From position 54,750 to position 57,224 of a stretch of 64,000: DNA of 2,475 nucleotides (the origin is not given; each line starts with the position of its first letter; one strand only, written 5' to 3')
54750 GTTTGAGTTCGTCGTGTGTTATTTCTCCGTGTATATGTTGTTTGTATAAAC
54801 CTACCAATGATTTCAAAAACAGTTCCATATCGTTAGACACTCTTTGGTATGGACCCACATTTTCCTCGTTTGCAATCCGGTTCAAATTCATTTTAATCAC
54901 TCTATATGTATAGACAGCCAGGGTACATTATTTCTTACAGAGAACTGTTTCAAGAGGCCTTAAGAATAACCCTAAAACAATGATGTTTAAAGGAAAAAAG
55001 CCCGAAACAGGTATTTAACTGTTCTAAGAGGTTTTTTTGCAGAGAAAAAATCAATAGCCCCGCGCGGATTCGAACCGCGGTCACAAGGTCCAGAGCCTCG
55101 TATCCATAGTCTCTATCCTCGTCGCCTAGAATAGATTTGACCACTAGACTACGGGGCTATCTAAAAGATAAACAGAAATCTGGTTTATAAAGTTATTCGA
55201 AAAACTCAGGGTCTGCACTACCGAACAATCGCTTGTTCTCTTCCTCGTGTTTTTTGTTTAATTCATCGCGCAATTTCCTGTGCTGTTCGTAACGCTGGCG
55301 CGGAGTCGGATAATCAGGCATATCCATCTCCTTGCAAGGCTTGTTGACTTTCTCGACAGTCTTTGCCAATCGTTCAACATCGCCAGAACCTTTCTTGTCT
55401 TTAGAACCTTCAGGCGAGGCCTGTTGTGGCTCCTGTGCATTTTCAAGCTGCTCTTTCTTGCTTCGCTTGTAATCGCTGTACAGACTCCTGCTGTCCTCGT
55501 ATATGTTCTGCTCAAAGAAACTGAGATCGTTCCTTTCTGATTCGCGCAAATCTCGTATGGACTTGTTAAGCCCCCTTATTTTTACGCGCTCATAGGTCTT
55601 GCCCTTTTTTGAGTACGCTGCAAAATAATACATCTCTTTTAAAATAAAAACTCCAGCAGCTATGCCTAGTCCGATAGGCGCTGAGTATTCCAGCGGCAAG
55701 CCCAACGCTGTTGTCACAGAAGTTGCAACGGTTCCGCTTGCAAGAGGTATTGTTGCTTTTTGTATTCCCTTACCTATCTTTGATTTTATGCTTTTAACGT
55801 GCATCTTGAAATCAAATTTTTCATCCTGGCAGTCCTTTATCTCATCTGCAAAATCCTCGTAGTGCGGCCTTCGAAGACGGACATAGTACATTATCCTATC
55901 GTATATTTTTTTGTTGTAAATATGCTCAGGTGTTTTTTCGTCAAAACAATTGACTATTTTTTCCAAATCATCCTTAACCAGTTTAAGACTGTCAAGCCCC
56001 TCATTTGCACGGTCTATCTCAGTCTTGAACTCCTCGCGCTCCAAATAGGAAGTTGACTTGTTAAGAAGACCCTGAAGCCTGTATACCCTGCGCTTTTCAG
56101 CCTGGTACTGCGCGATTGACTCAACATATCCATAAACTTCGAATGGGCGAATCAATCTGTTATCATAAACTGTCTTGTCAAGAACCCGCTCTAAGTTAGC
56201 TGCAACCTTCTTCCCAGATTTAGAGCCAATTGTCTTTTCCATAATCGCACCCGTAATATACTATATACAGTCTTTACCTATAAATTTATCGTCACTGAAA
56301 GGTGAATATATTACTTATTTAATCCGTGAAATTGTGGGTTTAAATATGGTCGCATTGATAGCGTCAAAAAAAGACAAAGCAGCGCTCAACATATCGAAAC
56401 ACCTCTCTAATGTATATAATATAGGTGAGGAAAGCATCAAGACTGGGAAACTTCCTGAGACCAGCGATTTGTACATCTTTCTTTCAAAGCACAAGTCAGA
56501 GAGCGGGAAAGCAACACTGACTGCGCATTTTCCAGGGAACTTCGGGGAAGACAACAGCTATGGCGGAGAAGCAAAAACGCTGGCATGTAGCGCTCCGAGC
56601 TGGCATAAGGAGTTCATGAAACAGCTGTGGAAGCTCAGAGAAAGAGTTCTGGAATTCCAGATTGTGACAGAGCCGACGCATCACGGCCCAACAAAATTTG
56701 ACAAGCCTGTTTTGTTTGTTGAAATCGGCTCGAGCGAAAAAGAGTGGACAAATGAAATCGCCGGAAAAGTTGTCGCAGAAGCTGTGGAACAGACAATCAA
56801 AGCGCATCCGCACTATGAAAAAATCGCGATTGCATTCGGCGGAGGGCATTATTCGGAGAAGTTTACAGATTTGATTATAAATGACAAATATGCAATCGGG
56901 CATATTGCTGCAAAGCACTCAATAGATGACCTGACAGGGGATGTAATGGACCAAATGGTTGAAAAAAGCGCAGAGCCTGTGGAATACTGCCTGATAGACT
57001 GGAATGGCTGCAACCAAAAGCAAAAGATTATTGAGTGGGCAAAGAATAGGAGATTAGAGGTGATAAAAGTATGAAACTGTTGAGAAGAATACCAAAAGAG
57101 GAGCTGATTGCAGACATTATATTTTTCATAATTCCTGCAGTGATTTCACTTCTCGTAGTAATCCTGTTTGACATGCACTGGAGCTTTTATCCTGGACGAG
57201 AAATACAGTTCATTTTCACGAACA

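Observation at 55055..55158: tRNA-Gln(CUG) carrying an apparent 32-nt intron at a non-canonical D-loop position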

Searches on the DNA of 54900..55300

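Call 5: search_rna_families(source=window, start=54900, end=55300, threshold=evalue, max_evalue=10, show_alignments=3)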
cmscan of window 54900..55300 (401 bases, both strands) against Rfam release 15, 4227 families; matches with E-value up to 10: 5.
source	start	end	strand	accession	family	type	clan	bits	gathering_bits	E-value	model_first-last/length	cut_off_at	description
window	55055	55126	-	RF00005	tRNA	Gene; tRNA;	CL00001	24.3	29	0.0074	1-71/71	no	tRNA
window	55056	55097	-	RF01684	mascRNA-menRNA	Gene;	-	24.3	42.5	0.0097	1-56/56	no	MALAT1-associated small cytoplasmic RNA/MEN beta RNA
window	54980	55055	+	RF02293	TtnuCD17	Gene; snRNA; snoRNA; CD-box;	-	19.1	75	2.2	1-68/68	no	Tetrahymena snoRNA TtnuCD17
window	54971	55042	+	RF00580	SNORD91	Gene; snRNA; snoRNA; CD-box;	-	15.8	51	6.6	1-95/95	no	Small nucleolar RNA SNORD91 family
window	55195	55271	-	RF00571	SNORD65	Gene; snRNA; snoRNA; CD-box;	CL00057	13.7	41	2.4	1-73/73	no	Small nucleolar RNA SNORD65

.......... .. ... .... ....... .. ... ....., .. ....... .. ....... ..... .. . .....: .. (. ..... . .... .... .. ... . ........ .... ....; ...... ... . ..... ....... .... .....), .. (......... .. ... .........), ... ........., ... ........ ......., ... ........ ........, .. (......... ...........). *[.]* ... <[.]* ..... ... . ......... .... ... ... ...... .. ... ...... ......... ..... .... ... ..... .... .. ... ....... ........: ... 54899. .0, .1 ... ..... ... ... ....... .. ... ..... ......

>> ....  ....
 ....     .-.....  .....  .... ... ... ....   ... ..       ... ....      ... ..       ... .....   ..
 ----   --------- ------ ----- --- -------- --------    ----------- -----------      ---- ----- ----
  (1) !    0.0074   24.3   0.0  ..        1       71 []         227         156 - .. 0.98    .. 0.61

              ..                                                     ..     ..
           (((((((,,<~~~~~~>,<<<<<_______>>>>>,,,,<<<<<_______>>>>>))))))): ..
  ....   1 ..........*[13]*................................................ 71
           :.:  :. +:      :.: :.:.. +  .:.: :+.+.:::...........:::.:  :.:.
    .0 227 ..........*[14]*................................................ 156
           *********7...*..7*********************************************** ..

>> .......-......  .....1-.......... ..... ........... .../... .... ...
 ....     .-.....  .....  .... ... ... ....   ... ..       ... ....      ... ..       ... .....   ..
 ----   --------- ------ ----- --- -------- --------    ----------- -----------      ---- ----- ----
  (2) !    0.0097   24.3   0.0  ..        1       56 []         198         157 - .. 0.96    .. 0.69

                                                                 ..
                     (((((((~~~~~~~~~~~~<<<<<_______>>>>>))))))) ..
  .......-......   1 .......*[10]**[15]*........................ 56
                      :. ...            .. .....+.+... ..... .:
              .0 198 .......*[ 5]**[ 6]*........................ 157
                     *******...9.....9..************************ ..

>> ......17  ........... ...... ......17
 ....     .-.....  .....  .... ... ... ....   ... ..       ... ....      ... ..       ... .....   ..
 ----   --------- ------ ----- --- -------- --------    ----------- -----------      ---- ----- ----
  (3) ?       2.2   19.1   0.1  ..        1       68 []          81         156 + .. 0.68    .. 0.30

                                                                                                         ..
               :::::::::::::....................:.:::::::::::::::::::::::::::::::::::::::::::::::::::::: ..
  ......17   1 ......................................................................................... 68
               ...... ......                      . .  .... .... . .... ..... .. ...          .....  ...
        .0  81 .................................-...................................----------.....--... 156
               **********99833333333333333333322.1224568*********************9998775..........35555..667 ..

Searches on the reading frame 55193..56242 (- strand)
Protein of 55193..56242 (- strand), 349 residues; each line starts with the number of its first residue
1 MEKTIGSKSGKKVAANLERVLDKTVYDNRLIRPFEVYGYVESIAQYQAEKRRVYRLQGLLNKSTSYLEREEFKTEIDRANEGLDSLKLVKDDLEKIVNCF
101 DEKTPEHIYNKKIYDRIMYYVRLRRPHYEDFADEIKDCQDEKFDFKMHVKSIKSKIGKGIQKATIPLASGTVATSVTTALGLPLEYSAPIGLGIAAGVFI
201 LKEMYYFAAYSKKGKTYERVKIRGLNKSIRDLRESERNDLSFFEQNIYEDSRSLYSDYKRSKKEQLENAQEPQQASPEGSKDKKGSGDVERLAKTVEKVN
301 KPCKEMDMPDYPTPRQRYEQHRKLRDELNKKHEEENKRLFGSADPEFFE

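Call 9: search_protein_families(library=pfam, proteins=[window:55193-56242:-])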
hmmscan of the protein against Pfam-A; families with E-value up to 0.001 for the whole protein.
window:55193-56242:- (349 aa): 0 families

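Call 41: find_encoding_contigs(protein=window:55193-56242:-, flank=2500, max_places=6)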
Protein window:55193-56242:- (349 aa): 3 contigs read that carry it; 2 places shown.
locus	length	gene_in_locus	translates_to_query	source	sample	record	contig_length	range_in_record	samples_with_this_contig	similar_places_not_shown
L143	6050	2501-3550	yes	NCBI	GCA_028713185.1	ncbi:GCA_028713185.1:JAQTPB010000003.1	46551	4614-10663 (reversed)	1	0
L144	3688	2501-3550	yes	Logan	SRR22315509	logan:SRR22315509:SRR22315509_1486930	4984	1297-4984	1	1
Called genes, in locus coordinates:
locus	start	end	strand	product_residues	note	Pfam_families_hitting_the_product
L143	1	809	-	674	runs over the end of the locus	PF00437:T2SSE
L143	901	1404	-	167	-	-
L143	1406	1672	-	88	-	-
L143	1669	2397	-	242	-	PF04414:tRNA_deacylase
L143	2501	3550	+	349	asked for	-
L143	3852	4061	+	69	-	-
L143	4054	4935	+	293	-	-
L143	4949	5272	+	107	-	-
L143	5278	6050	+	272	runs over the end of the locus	PF18915:DUF5667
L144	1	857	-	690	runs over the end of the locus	PF00437:T2SSE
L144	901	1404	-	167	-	-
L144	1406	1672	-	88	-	-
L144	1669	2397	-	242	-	PF04414:tRNA_deacylase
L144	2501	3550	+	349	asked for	-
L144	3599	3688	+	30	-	?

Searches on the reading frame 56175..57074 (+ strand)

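Call 27: search_protein_families(library=pfam, proteins=[window:56175-57074:+], max_evalue=0.00001)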
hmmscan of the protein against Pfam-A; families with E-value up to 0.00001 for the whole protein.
window:56175-57074:+ (299 aa): 1 family
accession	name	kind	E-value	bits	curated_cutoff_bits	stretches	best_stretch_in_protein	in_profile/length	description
PF04414.18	tRNA_deacylase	-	7.1e-66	222.1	33.6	1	95-297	3-205/205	D-aminoacyl-tRNA deacylase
